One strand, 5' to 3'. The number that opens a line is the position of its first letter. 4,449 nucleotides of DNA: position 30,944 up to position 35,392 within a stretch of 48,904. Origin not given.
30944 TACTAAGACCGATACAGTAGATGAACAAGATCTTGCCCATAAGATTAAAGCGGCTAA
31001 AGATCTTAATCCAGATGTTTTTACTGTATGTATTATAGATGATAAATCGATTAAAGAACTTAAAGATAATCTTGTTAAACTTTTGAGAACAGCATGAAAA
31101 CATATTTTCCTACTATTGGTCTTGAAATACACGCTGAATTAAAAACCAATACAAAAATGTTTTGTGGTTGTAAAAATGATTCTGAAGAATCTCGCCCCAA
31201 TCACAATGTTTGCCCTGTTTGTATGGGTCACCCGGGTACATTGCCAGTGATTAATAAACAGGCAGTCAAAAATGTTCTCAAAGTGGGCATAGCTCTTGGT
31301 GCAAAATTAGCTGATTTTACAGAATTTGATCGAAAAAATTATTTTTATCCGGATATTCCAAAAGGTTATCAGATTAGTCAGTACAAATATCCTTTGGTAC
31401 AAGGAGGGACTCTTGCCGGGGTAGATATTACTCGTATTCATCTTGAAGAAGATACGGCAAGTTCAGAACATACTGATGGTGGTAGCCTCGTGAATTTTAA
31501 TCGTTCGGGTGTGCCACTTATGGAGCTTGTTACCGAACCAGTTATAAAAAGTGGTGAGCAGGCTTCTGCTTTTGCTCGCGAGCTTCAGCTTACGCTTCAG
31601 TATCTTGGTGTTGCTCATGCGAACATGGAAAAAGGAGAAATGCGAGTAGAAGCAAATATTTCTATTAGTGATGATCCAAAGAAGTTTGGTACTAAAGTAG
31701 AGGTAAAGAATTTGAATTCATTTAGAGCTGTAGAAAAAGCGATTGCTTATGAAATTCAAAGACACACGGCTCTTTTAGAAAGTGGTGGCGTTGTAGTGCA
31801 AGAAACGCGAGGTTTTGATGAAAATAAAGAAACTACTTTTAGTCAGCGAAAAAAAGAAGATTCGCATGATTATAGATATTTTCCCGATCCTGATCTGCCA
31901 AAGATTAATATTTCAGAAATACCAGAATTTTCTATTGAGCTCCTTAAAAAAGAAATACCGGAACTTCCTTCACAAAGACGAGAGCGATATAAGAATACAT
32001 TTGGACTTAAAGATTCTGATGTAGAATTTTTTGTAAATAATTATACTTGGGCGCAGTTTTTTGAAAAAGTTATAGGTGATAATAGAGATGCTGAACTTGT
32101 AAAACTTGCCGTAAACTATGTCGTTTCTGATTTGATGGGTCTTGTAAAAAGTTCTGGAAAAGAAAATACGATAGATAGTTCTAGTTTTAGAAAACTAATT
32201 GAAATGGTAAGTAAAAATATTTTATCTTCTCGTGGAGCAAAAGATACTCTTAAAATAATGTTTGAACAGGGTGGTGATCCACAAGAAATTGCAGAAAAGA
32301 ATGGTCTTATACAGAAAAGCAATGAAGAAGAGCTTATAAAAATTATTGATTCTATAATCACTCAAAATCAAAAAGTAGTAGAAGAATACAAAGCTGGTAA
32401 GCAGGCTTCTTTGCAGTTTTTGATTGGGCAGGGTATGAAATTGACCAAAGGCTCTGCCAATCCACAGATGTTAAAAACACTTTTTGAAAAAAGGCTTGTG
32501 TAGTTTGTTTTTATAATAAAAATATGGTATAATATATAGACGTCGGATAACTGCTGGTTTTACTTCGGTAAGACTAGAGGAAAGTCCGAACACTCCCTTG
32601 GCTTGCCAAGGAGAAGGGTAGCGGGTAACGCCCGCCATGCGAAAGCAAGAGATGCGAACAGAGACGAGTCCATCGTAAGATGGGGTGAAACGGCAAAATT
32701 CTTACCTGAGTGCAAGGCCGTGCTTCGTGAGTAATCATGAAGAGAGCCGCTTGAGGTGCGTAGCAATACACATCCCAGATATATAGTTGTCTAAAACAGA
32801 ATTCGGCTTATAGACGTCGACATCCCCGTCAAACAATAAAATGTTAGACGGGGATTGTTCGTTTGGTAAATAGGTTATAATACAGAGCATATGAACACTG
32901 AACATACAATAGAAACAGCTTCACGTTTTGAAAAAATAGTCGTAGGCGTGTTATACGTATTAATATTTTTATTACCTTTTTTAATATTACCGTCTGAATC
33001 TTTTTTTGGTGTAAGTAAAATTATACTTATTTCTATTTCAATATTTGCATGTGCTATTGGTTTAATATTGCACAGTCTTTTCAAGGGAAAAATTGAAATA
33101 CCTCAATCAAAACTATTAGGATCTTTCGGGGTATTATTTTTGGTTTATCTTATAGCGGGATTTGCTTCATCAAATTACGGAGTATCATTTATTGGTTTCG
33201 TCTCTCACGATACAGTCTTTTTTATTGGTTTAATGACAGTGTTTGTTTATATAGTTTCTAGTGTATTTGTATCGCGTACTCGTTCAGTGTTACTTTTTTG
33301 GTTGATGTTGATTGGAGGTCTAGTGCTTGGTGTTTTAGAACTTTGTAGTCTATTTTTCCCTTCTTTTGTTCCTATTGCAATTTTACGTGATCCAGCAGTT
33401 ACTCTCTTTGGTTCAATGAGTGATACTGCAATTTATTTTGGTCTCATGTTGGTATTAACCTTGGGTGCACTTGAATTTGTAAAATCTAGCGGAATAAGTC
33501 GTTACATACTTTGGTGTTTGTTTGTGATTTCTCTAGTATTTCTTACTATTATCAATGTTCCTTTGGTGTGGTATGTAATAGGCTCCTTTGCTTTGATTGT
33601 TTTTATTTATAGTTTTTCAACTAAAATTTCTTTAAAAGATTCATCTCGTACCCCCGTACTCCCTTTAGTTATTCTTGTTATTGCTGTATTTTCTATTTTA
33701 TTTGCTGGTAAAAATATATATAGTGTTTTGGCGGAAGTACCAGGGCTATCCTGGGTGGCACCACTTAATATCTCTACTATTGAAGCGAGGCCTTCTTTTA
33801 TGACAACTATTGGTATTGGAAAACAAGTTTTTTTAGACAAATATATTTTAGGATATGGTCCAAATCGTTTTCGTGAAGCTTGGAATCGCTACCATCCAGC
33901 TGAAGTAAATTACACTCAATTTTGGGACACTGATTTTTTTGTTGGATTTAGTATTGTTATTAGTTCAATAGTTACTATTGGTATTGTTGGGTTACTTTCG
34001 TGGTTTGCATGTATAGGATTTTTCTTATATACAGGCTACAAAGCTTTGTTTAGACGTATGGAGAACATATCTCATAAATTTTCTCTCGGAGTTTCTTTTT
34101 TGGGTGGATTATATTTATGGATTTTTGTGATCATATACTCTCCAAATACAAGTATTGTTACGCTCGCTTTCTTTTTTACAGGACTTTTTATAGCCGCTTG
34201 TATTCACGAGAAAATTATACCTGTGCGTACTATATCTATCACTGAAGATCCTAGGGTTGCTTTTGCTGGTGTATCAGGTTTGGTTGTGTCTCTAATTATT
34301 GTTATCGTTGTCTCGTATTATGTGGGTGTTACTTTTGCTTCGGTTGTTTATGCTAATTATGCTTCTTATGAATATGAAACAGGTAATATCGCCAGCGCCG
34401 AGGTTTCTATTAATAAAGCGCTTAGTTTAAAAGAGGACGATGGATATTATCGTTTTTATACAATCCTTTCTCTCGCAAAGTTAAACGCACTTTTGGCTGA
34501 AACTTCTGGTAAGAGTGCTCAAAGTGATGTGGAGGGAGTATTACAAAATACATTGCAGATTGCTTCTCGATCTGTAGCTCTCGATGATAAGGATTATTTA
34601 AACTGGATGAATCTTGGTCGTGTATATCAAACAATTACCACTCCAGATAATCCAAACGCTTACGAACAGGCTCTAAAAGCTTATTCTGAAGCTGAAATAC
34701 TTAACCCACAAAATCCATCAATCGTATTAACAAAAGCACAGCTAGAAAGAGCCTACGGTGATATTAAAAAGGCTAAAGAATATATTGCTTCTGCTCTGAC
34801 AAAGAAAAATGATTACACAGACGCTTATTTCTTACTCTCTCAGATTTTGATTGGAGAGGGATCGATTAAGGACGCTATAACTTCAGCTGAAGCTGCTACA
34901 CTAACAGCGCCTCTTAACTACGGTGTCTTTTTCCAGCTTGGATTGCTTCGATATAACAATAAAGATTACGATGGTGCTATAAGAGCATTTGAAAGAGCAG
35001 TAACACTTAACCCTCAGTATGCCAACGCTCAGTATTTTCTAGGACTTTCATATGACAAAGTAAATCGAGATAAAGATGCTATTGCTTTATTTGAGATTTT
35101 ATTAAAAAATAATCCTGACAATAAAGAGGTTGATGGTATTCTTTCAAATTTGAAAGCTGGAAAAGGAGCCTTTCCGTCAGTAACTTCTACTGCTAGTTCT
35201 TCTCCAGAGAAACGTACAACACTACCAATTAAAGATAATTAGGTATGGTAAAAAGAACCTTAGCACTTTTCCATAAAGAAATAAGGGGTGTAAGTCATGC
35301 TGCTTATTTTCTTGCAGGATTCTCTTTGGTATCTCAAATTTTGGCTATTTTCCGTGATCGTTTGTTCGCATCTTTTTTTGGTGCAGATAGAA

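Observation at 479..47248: Six self-contained, G+C-richer ORF cassettes with canonical AAGGAG SDs, scattered among SD-less AT-rich housekeeping genes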

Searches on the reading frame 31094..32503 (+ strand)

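Call 15: search_protein_families(library=pfam, proteins=[window:31094-32503:+], max_evalue=0.00001)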
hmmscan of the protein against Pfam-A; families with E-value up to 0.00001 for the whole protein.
window:31094-32503:+ (469 aa): 2 families
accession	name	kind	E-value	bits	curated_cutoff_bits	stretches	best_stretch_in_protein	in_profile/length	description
PF02934.20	GatB_N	-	2.6e-107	358.5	23.4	1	7-275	2-273/277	GatB/GatE catalytic domain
PF02637.23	GatB_Yqey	-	4.9e-36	124.3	27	1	321-468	1-148/148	GatB domain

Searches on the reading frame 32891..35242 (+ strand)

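Call 15: search_protein_families(library=pfam, proteins=[window:32891-35242:+], max_evalue=0.00001)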
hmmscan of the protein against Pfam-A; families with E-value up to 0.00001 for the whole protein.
window:32891-35242:+ (783 aa): 10 families
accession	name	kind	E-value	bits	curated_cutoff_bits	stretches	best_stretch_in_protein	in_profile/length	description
PF14559.12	TPR_19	-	2.3e-17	63.5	25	1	690-753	4-67/68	Tetratricopeptide repeat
PF07719.23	TPR_2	-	3.9e-15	55.1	27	1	680-710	4-34/34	Tetratricopeptide repeat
PF13428.12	TPR_14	-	5.7e-14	51.7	23.5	0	681-718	5-42/44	Tetratricopeptide repeat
PF13432.12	TPR_16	-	3.1e-12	47.1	32.7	1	682-744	2-64/65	Tetratricopeptide repeat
PF23914.1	TPR_CcmH_CycH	-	2.3e-11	44.2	42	0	564-665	45-143/158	Cytochrome c-type biogenesis protein H TPR domain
PF13181.12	TPR_8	-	3.8e-11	42.6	25.7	0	679-710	3-34/34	Tetratricopeptide repeat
PF00515.34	TPR_1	-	1.5e-09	37.7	27.8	1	680-710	4-34/34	Tetratricopeptide repeat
PF13414.12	TPR_11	-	1e-08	35.2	26.8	1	684-721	1-38/42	TPR repeat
PF13371.12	TPR_9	-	1.1e-07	32.2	35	0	650-711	2-63/73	Tetratricopeptide repeat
PF13174.12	TPR_6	-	3.7e-06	27.7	26.3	0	680-709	3-32/33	Tetratricopeptide repeat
